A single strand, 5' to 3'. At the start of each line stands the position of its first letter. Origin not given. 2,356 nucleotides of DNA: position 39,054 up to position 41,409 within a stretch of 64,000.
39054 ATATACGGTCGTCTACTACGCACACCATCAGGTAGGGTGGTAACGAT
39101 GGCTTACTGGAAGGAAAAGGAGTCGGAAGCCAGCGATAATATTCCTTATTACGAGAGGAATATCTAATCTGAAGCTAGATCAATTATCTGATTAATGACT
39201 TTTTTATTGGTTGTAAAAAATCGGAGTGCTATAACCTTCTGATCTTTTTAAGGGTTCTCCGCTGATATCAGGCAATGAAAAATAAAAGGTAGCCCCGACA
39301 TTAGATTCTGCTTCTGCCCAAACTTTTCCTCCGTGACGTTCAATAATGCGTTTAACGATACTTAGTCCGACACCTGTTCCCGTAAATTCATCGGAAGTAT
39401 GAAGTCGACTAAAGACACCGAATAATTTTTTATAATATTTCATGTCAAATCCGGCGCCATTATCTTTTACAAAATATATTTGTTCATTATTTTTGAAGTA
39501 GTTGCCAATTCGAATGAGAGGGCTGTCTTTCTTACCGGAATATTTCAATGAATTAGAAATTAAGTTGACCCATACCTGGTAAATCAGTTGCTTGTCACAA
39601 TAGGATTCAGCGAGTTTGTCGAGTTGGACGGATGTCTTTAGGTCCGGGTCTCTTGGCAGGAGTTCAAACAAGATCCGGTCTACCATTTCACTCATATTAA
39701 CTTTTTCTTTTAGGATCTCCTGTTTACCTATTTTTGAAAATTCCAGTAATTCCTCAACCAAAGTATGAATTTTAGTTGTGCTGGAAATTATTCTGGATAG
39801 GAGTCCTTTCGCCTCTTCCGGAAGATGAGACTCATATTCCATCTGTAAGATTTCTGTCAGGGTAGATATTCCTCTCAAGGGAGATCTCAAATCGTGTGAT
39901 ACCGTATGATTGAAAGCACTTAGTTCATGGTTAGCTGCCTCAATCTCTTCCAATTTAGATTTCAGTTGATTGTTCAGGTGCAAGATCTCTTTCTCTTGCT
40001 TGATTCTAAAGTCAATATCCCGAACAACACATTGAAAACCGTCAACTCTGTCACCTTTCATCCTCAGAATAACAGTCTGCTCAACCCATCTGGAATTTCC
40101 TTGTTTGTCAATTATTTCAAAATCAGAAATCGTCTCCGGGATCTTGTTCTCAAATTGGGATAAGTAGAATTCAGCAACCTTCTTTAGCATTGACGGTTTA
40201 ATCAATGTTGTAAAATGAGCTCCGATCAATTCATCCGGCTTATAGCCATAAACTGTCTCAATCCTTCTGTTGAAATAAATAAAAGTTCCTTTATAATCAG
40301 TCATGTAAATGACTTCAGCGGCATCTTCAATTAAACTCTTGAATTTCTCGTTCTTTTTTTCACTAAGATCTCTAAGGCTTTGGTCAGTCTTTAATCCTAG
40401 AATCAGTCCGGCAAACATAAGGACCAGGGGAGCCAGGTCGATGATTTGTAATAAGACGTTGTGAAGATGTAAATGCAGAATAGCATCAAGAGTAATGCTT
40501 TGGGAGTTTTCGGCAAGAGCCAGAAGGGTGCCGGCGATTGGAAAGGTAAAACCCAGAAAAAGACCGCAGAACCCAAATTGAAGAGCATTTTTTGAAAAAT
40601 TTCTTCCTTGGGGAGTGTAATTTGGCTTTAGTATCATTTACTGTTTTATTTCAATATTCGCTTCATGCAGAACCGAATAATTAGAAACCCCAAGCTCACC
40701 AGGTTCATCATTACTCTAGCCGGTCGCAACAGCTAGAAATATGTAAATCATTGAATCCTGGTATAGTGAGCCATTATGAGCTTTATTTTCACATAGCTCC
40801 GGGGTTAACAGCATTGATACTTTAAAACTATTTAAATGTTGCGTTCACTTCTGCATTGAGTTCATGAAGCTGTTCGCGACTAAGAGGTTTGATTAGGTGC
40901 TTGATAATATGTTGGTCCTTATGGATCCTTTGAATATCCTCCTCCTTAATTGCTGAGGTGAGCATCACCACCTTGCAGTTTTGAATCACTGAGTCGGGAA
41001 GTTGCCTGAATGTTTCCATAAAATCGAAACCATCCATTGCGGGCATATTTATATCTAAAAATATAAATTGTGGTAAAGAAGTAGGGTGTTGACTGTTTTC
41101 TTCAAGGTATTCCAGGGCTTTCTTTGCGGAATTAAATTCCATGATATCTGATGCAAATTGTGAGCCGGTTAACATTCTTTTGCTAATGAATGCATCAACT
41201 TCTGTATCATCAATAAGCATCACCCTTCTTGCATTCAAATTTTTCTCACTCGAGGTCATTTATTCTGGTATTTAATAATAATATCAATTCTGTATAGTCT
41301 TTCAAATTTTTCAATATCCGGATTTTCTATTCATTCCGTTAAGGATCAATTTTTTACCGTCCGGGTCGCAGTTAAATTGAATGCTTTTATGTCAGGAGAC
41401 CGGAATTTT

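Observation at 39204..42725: Four-gene two-component cluster (PAS-HK, two single-domain REC proteins, NarL-type RR) divergent from the clade II nos operon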

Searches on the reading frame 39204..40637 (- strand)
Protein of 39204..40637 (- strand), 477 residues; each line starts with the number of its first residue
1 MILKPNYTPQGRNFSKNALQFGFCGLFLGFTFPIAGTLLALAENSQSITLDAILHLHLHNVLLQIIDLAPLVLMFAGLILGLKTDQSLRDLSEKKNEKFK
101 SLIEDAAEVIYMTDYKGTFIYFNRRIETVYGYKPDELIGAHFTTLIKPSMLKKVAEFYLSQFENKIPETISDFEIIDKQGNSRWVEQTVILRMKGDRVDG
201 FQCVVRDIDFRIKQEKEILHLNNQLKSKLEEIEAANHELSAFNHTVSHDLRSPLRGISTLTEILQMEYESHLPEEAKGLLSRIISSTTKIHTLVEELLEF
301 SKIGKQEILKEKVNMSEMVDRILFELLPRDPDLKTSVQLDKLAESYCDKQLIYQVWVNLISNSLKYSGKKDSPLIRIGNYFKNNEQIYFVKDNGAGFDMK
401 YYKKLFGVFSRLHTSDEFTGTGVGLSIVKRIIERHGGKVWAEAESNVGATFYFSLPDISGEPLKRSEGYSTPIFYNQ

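Call 3: search_protein_families(library=pfam, proteins=[window:39204-40637:-], max_evalue=0.01)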
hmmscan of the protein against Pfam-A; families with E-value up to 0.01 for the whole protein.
window:39204-40637:- (477 aa): 8 families
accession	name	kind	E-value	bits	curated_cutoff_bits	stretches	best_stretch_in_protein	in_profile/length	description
PF02518.31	HATPase_c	-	4.3e-22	79.1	26.4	1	348-457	2-109/111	Histidine kinase-, DNA gyrase B-, and HSP90-like ATPase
PF00512.31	HisKA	-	3.3e-14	53.1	26.9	1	239-304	2-64/66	His Kinase A (phospho-acceptor) domain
PF00989.32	PAS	-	1e-11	45.3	22.6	1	98-208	2-113/113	PAS fold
PF13426.13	PAS_9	-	1.6e-09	38.4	27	1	110-208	4-101/103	PAS domain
PF08447.18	PAS_3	-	9.3e-09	35.9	25.6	1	120-204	2-88/89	PAS fold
PF13188.13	PAS_8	-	0.00017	21.8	21.8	1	97-139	1-44/65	PAS domain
PF14501.12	HATPase_c_5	-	0.00065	20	22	0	352-446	6-93/102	GHKL domain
PF08448.16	PAS_4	-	0.004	17.8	23.1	0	108-208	6-105/110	PAS fold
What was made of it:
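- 39204..40637 (-): Sensor histidine kinase, 477 aa. It has two N-terminal hydrophobic segments, one cytoplasmic PAS domain, HisKA (H-box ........) and HATPase_c. Pfam, call 3.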

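Call 4: search_protein_families(library=ncbifam, proteins=[window:39204-40637:-], max_evalue=0.01)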
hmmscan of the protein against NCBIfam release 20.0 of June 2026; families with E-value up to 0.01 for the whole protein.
window:39204-40637:- (477 aa): 82 families (the best 25 are shown)
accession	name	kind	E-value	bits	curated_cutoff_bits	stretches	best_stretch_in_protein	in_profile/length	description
NF047465.1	hybrid_HK_LvrA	exception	5.1e-72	243.1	1200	1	223-458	584-819/819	hybrid histidine kinase/response regulator LvrA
NF046044.1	PnpS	equivalog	1.7e-37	129.4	400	1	88-456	46-390/390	two-component system histidine kinase PnpS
NF047874.1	MASE3_PAS_HK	subfamily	5e-37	128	560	1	86-456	254-624/655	MASE3 domain-containing sensor histidine kinase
NF033092.0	HK_WalK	equivalog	1.4e-36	126.3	725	1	90-456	251-593/594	cell wall metabolism sensor histidine kinase WalK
NF045595.1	HK_scytonemin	equivalog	1.6e-35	122.6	865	1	95-457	280-635/637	scytonemin biosynthesis sensor histidine kinase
NF006800.0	PRK09303.1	equivalog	4.1e-34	118.2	342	1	208-456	124-376/383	histidine kinase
NF008468.0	PRK11360.1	equivalog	2.5e-33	115.3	646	1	99-456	270-607/616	two-component system sensor histidine kinase AtoS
TIGR02966.1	phoR_proteo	equivalog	8.3e-33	113.8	334.2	1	94-454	3-332/333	phosphate regulon sensor histidine kinase PhoR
NF041880.1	EPS_EpsF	equivalog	6.2e-30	104.1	900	1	91-455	138-491/492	response regulator EpsF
TIGR02956.1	TMAO_torS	equivalog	1e-29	103.3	676.5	1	230-467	455-692/967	TMAO reductase system sensor histidine kinase/response regulator TorS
NF008302.0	PRK11091.1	equivalog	7.5e-28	97.1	838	1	94-455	152-503/779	aerobic respiration two-component sensor histidine kinase ArcB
NF045911.1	TCSHisKinNblS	equivalog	1.8e-26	92.7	1000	1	86-456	256-619/621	two-component system sensor histidine kinase NblS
NF007793.0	PRK10490.1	equivalog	2e-26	92.3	1123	1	240-457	665-882/895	two-component system sensor histidine kinase KdpD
NF008312.0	PRK11100.1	equivalog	1.7e-25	89.8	356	1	213-455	231-472/477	two-component system sensor histidine kinase CreC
NF041210.1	his_kin_PieS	equivalog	5.3e-25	88.3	850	1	220-458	231-471/474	two component system sensor histidine kinase PieS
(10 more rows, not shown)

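Call 38: find_homologous_proteins(query=window:39204-40637:-, max_evalue=1e-30)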
Query window:39204-40637:- (477 aa): 7867 proteins with E <= 1e-30 among 8000 candidates; the best 120 are listed.
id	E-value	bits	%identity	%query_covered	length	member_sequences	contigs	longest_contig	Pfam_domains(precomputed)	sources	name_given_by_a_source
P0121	0.0e+0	1053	99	100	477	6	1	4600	PF08447.19,PF13426.14,PF02518.32,PF00512.32,PF00989.32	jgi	-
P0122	3.4e-226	770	84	84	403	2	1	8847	PF08447.19,PF13426.14,PF02518.32,PF00512.32,PF00989.32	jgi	-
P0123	8.1e-217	739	70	97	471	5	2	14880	PF08447.19,PF13426.14,PF02518.32,PF00512.32,PF00989.32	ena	-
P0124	2.9e-215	734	70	98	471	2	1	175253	PF08447.19,PF13426.14,PF02518.32,PF00512.32,PF00989.32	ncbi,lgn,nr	ncbi:MAG: PAS domain S-box protein [Bacteroidetes bacterium]|nr:MAG: PAS domain S-box protein [Bacte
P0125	3.1e-215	734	70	97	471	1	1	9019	PF08447.19,PF13426.14,PF02518.32,PF00512.32,PF00989.32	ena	-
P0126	1.4e-208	712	68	97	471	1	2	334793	PF08447.19,PF13426.14,PF02518.32,PF00512.32,PF00989.32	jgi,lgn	jgi:PAS domain S-box-containing protein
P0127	4.3e-204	697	68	96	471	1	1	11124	PF08447.19,PF13426.14,PF02518.32,PF00512.32,PF00989.32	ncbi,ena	-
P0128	1.0e-203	696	73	89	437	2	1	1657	PF08447.19,PF13426.14,PF02518.32,PF00512.32,PF00989.32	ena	-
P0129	1.9e-202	691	67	98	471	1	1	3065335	PF08447.19,PF13426.14,PF08448.17,PF02518.32,PF00512.32,PF00989.32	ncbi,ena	-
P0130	1.7e-197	675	65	97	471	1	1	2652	PF08447.19,PF13426.14,PF02518.32,PF00512.32,PF00989.32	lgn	-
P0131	5.4e-191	654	64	96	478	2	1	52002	PF08447.19,PF13426.14,PF08448.17,PF02518.32,PF00512.32,PF00989.32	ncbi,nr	ncbi:MAG: PAS domain S-box protein [Bacteroidia bacterium]|nr:PAS domain S-box protein [Bacteroidia 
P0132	4.4e-176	605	61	93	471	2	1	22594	PF08447.19,PF13426.14,PF08448.17,PF02518.32,PF00512.32,PF00989.32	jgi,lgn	-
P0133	1.0e-175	603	61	93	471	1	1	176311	PF08447.19,PF13426.14,PF02518.32,PF00512.32,PF00989.32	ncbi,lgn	-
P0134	1.5e-158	547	69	78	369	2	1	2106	PF08447.19,PF13426.14,PF08448.17,PF02518.32,PF00512.32,PF00989.32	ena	-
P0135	8.3e-133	462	47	96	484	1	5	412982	PF08447.19,PF13426.14,PF02518.32,PF00512.32,PF00989.32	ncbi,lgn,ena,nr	ncbi:MAG: PAS domain S-box protein [Bacteroidetes bacterium]|nr:MAG: PAS domain S-box protein [Bacte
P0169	2.3e-81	292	42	78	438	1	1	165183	PF13426.14,PF13188.14,PF02518.32,PF00512.32,PF00989.32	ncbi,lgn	ncbi:MAG: PAS domain S-box protein [Bacteroidota bacterium]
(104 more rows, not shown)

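Call 39: find_encoding_contigs(protein=P0135, flank=9000, max_places=2)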
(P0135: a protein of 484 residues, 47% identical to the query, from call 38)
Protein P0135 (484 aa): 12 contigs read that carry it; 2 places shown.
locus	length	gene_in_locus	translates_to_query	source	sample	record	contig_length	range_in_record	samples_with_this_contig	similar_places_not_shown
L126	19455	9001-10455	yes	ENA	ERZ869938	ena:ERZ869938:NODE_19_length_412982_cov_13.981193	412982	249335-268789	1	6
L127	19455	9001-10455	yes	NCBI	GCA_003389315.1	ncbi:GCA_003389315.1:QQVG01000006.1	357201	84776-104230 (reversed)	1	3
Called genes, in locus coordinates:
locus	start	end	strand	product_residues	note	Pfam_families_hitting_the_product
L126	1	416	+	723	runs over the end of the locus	PF18990:DUF5723, PF02412:TSP_3 (faint), PF00691:OmpA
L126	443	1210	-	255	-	PF12679:ABC2_membrane_2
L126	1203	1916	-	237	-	PF02463:SMC_N (faint), PF13476:AAA_23 (weak), PF00005:ABC_tran, PF13304:AAA_21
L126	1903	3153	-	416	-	PF22842:Pel9A-like_beta_helix (weak), PF07602:DUF1565 (faint), PF05048:NosD (weak), PF13229:Beta_helix, PF05048:NosD, PF13229:Beta_helix (weak)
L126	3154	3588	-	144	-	PF05573:NosL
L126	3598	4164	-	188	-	-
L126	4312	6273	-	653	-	PF18764:nos_propeller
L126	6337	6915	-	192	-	PF00034:Cytochrom_C, PF13442:Cytochrome_CBB3 (weak)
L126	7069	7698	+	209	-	PF00072:Response_reg, PF00196:GerE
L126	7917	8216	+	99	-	PF00072:Response_reg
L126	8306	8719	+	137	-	PF00072:Response_reg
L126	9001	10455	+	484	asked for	PF00989:PAS, PF08447:PAS_3, PF13426:PAS_9, PF00512:HisKA, PF02518:HATPase_c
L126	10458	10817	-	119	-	-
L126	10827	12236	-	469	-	PF00361:Proton_antipo_M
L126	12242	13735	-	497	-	PF00361:Proton_antipo_M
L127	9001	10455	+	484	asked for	PF00989:PAS, PF08447:PAS_3, PF13426:PAS_9, PF00512:HisKA, PF02518:HATPase_c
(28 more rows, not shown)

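Call 56: find_encoding_contigs(protein=P0169, flank=5000, max_places=2)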
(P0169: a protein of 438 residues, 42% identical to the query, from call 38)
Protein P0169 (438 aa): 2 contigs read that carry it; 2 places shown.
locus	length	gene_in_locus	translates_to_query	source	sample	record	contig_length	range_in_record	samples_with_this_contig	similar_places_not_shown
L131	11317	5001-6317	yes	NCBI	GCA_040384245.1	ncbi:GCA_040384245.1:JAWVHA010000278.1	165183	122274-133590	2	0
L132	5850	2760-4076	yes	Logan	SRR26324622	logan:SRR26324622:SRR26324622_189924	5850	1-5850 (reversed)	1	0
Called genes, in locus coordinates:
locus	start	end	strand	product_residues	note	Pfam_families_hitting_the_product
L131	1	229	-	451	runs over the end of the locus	-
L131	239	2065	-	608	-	-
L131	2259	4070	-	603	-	PF00005:ABC_tran, PF13401:AAA_22 (faint), PF13304:AAA_21 (faint), PF08352:oligo_HPY (weak), PF00005:ABC_tran, PF02463:SMC_N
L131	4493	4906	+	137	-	PF25056:DUF7793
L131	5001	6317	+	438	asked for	PF00989:PAS, PF13188:PAS_8, PF13426:PAS_9, PF00512:HisKA, PF02518:HATPase_c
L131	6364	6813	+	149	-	PF00072:Response_reg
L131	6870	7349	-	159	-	-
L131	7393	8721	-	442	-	PF00989:PAS, PF08448:PAS_4 (weak), PF13188:PAS_8, PF13426:PAS_9, PF07228:SpoIIE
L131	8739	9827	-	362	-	PF00578:AhpC-TSA, PF08534:Redoxin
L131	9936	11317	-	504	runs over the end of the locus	PF01676:Metalloenzyme, PF06415:iPGM_N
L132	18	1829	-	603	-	PF00005:ABC_tran, PF13401:AAA_22 (faint), PF13304:AAA_21 (faint), PF08352:oligo_HPY (weak), PF00005:ABC_tran, PF02463:SMC_N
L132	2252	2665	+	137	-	PF25056:DUF7793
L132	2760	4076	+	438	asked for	PF00989:PAS, PF13188:PAS_8, PF13426:PAS_9, PF00512:HisKA, PF02518:HATPase_c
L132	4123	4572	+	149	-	PF00072:Response_reg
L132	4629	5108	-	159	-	-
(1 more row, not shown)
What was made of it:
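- Closest known: Kinases with stand-alone receiver partners. Same: A 42%-identical homologue is followed by a stand-alone receiver (call 56).
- A homologue at 42% identity is followed by a stand-alone receiver (call 56).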

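Call 60: search_solved_structures(query=window:39204-40637:-, max_evalue=1e-10)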
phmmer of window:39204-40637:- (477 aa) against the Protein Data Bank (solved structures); distinct sequences matched with E-value up to 1e-10: 30.
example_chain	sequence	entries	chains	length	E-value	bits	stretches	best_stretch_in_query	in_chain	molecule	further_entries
8f71_A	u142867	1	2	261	2e-38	135.9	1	231-457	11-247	Histidine kinase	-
9ys3_A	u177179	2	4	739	1.5e-35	126.4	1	224-455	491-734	Bacteriophytochrome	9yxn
8uph_A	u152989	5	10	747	1.5e-35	126.4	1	224-455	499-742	Bacteriophytochrome (Light-regulated signal transduction histidine kinase)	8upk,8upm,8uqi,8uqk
6azr_A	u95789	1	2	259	2.3e-26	96.1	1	228-462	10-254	Sensor histidine kinase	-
5uht_A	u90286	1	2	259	2.3e-26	96.1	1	228-462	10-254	Sensor histidine kinase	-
2c2a_A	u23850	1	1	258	2.3e-26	96.1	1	228-462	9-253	SENSOR HISTIDINE KINASE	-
3dge_A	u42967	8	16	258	2.4e-26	96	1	228-462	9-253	Sensor protein | Histidine kinase | Sensor histidine kinase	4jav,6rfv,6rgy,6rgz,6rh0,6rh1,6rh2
4jas_A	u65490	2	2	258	3.6e-26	95.5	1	228-462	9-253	Histidine kinase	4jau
6rh7_A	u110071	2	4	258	5.7e-25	91.5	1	228-462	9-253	Sensor histidine kinase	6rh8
4gcz_A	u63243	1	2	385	8.9e-20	74.4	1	118-457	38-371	Blue-light photoreceptor, Sensor protein fixL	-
3a0r_A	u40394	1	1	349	1.1e-19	74.2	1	100-457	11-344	Sensor protein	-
8u4x_A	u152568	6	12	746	1.7e-19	73.5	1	230-456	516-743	histidine kinase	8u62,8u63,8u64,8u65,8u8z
7z8n_A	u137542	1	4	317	2.3e-19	73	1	212-455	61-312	Histidine kinase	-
8sgk_A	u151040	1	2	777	3e-19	72.7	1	233-459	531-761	Bacteriophytochrome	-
8avv_A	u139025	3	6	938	3.4e-19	72.5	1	233-460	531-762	Bacteriophytochrome,Response regulator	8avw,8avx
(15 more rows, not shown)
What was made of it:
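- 39204..40637 (-): The kinase core is closest to bacteriophytochrome kinases and HK853 in the PDB (call 60).
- Closest known: Kinases with stand-alone receiver partners. Same: The HisKA/HATPase core is most similar to these kinases (call 60).
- The kinase core is closest to kinases that use stand-alone receivers, namely HK853 and bacteriophytochromes (call 60).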

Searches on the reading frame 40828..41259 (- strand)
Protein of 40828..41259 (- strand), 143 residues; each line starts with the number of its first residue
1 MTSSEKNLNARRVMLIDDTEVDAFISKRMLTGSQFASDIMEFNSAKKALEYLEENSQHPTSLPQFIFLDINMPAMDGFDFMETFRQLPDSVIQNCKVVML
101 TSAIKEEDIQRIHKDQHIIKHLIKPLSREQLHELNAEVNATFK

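Call 3: search_protein_families(library=pfam, proteins=[window:40828-41259:-], max_evalue=0.01)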
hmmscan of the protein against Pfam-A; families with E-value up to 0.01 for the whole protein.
window:40828-41259:- (143 aa): 1 family
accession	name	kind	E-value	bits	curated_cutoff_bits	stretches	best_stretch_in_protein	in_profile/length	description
PF00072.30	Response_reg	-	2.8e-17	63.3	30.2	1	13-133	1-108/111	Response regulator receiver domain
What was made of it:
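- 40828..41259 (-): Stand-alone receiver REC143 (DD...D...T...K intact). This family is found only in the nos-bearing clades 1 and 2. Pfam Response_reg 63 bits (call 3).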

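Call 4: search_protein_families(library=ncbifam, proteins=[window:40828-41259:-], max_evalue=0.01)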
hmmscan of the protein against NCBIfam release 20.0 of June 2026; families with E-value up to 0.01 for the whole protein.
window:40828-41259:- (143 aa): 54 families (the best 25 are shown)
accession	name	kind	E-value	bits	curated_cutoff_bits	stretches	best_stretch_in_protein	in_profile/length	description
NF011874.0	PRK15347.1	equivalog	2.8e-12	45.5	852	1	12-133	692-804/921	two component system sensor kinase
TIGR02956.1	TMAO_torS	equivalog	4e-10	38.5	676.5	1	5-134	696-815/967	TMAO reductase system sensor histidine kinase/response regulator TorS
NF001965.0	PRK00742.1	subfamily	2.4e-07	30.3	293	1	11-107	4-89/357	chemotaxis-specific protein-glutamate methyltransferase CheB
NF052313.1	T9SS_RR_PorX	equivalog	4.7e-07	28.9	300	1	14-131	4-108/513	T9SS response regulator signal transducer PorX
NF007901.0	PRK10610.1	equivalog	5.4e-07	29.8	189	1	41-132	29-117/129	chemotaxis response regulator CheY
NF008318.0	PRK11107.1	equivalog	8.1e-07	27.5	890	1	5-134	662-780/920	two-component sensor histidine kinase BarA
NF008302.0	PRK11091.1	equivalog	8.8e-07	27.5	838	1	4-135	519-639/779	aerobic respiration two-component sensor histidine kinase ArcB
NF007935.0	PRK10651.1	equivalog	9.7e-07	28.2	250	1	9-115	5-101/216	two-component system response regulator NarL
NF041866.1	EpsW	equivalog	1.3e-06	28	200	1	10-131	5-117/131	exopolysaccharide biosynthesis response regulator EpsW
NF007969.0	PRK10693.1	equivalog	2.6e-06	26.7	329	1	5-111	2-96/337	two-component system response regulator RssB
NF052445.1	RespRegMctR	equivalog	3.2e-06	26.7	300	1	42-103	30-84/205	two-component system response regulator MctR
NF046020.1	HisKinCckABruc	equivalog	8.1e-06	24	1000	1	11-133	750-861/868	cell cycle histidine kinase CckA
NF007135.0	PRK09581.1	equivalog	1.6e-05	23.9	474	1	12-108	4-90/457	PleD family two-component system response regulator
NF008677.0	PRK11697.1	equivalog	1.7e-05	24.3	246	1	13-133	4-110/238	two-component system response regulator BtsR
TIGR02154.1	PhoB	equivalog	1.8e-05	24.1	296.2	1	10-131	2-112/226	phosphate regulon transcriptional regulator PhoB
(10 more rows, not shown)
